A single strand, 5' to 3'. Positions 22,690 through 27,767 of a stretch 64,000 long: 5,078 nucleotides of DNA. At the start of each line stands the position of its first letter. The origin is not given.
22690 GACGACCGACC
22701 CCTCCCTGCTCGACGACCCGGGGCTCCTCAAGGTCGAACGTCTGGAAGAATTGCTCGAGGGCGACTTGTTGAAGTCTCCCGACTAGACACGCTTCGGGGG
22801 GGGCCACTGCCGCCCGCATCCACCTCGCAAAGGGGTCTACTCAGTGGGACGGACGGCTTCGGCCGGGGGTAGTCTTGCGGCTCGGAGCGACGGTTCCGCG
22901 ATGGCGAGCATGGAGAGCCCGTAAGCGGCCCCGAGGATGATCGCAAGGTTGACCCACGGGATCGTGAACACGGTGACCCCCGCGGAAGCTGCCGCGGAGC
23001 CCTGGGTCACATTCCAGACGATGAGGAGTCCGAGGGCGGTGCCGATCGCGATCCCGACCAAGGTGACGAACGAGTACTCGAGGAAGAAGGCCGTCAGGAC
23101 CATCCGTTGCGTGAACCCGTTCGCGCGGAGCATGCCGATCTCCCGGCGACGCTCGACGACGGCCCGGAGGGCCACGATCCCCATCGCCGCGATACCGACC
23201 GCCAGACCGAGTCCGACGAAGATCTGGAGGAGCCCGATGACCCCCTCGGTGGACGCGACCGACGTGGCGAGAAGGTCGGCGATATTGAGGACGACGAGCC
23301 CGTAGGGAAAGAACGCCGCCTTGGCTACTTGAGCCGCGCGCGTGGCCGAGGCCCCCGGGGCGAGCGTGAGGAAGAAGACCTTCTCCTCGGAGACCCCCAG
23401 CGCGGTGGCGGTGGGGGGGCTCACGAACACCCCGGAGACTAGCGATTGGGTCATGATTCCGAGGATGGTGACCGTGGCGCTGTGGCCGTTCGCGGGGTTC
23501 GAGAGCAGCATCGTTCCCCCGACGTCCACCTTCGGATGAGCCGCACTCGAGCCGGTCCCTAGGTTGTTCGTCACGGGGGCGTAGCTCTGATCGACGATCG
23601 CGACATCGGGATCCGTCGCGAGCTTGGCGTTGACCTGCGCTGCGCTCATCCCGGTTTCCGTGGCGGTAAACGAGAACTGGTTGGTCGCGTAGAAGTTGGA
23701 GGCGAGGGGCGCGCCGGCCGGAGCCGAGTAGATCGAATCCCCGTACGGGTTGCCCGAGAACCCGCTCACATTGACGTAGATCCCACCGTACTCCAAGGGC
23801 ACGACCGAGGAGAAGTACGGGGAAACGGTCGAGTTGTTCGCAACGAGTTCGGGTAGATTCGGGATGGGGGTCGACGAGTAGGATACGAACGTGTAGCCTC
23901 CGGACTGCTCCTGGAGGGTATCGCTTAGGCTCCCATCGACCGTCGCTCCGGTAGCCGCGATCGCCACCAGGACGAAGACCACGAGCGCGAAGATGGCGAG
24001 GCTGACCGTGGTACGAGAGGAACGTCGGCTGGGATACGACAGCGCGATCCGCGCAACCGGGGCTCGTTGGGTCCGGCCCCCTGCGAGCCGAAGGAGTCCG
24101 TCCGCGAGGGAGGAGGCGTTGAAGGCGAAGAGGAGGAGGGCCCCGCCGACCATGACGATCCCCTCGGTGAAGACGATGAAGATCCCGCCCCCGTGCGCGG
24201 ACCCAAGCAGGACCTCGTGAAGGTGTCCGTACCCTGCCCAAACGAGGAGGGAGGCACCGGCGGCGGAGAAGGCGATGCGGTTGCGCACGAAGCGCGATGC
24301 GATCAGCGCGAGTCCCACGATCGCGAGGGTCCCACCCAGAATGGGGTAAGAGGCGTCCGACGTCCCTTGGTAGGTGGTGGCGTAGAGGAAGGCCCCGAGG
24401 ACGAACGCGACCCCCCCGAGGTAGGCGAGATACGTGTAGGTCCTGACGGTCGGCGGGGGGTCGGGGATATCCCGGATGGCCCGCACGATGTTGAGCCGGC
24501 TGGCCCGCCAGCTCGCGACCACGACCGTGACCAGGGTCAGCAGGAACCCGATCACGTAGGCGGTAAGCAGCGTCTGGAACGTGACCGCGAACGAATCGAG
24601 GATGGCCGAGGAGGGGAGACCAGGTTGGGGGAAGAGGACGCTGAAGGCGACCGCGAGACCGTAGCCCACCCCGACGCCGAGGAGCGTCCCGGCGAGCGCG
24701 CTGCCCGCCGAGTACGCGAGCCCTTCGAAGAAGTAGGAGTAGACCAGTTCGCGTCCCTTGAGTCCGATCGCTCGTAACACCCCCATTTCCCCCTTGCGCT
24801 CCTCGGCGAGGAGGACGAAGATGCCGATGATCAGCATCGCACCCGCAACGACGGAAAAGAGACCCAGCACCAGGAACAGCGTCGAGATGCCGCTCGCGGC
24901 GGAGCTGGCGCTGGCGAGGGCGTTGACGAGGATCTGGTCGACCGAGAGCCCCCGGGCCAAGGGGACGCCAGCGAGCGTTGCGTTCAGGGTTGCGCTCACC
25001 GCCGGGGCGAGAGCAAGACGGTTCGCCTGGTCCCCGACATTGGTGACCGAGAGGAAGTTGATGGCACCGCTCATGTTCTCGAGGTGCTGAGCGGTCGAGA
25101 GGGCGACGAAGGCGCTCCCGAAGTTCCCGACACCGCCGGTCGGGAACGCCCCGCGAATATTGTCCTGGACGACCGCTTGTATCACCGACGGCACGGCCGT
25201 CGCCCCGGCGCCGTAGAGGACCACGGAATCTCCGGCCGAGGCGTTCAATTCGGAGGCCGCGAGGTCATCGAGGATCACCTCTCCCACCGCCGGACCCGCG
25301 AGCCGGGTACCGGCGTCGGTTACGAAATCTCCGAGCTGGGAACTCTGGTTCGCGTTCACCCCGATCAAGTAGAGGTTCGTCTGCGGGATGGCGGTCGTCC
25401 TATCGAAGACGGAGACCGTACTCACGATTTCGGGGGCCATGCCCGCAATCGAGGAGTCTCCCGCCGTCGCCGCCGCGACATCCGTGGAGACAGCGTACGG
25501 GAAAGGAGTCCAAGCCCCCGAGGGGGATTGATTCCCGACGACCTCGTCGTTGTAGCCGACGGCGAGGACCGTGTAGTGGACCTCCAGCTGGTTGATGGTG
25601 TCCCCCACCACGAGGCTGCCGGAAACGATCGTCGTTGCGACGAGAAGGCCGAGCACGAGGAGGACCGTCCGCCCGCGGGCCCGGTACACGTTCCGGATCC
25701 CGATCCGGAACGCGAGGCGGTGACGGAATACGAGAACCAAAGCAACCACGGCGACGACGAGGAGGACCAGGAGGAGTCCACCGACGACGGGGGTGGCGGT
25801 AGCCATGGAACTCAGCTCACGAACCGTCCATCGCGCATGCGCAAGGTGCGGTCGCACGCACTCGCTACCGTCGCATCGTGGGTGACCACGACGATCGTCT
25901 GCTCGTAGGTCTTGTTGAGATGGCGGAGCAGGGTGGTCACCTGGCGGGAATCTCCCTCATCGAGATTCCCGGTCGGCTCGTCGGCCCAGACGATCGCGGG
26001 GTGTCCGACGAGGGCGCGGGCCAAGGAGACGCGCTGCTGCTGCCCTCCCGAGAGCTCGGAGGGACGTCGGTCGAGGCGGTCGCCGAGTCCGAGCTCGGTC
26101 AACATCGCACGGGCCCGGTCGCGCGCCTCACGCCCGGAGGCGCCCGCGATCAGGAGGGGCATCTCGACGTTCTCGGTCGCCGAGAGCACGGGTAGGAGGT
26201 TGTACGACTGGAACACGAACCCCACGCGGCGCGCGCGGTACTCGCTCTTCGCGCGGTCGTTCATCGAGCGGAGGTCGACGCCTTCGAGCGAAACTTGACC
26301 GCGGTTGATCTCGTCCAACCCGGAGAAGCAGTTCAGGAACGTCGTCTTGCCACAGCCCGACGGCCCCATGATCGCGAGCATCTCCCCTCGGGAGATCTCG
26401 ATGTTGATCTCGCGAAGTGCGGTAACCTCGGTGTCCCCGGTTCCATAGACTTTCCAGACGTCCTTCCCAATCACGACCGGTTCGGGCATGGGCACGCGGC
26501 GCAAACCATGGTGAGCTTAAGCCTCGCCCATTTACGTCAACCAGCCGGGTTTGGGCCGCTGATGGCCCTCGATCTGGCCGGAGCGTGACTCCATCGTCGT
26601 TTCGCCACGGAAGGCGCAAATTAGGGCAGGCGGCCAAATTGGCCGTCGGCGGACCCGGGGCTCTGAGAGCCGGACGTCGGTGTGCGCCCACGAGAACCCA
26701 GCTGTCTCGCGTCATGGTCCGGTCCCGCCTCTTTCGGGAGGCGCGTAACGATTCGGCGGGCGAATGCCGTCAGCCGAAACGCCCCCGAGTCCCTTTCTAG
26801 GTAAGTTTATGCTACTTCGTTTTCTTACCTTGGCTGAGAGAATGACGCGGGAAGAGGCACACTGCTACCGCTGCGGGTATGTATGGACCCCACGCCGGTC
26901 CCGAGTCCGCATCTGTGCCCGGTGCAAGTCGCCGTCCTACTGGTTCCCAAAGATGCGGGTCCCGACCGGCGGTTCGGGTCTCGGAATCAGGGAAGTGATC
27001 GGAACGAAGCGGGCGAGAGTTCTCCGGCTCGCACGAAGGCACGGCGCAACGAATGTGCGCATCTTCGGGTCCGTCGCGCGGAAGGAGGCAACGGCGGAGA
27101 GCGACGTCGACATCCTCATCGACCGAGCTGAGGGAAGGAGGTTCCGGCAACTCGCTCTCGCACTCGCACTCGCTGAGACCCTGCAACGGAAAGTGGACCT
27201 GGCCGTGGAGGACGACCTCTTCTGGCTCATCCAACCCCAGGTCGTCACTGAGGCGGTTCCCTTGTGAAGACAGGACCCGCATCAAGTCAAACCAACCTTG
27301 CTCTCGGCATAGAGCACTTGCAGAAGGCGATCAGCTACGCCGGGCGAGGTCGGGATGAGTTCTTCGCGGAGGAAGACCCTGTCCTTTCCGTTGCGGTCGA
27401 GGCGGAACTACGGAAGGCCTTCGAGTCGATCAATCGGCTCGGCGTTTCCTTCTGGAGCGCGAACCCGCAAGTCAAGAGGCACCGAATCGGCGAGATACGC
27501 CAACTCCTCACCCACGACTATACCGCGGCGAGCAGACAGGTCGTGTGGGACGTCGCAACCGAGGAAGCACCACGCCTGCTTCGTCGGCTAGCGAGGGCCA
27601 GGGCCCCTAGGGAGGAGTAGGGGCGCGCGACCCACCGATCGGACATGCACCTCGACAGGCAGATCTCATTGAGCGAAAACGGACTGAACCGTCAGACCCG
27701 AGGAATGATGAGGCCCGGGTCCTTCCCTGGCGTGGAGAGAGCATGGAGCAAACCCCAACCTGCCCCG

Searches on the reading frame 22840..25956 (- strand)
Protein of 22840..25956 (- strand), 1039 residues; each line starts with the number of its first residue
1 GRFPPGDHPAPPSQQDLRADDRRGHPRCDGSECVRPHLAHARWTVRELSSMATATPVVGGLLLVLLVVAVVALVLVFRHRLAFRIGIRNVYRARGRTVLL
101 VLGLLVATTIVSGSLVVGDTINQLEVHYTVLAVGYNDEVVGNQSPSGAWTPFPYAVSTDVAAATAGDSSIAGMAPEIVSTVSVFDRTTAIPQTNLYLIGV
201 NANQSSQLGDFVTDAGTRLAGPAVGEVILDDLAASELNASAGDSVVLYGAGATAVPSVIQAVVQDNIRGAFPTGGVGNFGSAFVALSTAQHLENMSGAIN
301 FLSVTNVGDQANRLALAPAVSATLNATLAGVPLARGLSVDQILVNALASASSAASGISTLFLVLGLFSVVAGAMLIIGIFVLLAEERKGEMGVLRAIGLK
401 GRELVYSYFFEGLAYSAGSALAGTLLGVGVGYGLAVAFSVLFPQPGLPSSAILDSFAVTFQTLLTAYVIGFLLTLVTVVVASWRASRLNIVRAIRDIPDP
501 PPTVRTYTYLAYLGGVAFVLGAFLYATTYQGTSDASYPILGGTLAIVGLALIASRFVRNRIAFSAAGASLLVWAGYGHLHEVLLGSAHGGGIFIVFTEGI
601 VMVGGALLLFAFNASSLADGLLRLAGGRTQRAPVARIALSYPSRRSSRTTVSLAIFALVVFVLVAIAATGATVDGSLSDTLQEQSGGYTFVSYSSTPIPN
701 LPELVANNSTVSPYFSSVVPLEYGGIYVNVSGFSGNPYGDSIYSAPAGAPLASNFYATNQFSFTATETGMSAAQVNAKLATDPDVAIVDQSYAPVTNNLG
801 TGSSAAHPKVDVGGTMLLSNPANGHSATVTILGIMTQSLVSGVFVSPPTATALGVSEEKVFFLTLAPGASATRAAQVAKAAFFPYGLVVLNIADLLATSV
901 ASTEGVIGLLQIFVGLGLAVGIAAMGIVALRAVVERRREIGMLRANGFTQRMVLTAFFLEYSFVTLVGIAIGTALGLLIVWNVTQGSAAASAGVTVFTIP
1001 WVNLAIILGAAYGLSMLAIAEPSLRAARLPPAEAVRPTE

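Call 64: search_protein_families(library=pfam, proteins=[window:22840-25956:-], max_evalue=0.001)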
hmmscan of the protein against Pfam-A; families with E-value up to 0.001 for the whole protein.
window:22840-25956:- (1039 aa): 1 family
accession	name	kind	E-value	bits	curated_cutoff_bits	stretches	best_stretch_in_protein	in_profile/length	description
PF02687.27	FtsX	-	2.7e-26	92.4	25.5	2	912-1031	2-120/120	FtsX-like permease C-terminal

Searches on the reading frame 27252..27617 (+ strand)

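Call 64: search_protein_families(library=pfam, proteins=[window:27252-27617:+], max_evalue=0.001)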
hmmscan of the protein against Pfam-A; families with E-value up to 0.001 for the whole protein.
window:27252-27617:+ (122 aa): 1 family
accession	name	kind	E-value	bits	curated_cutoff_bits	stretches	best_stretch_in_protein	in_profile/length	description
PF01934.22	HepT-like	-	8.3e-08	32.4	23.5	1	21-113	3-117/120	Ribonuclease HepT-like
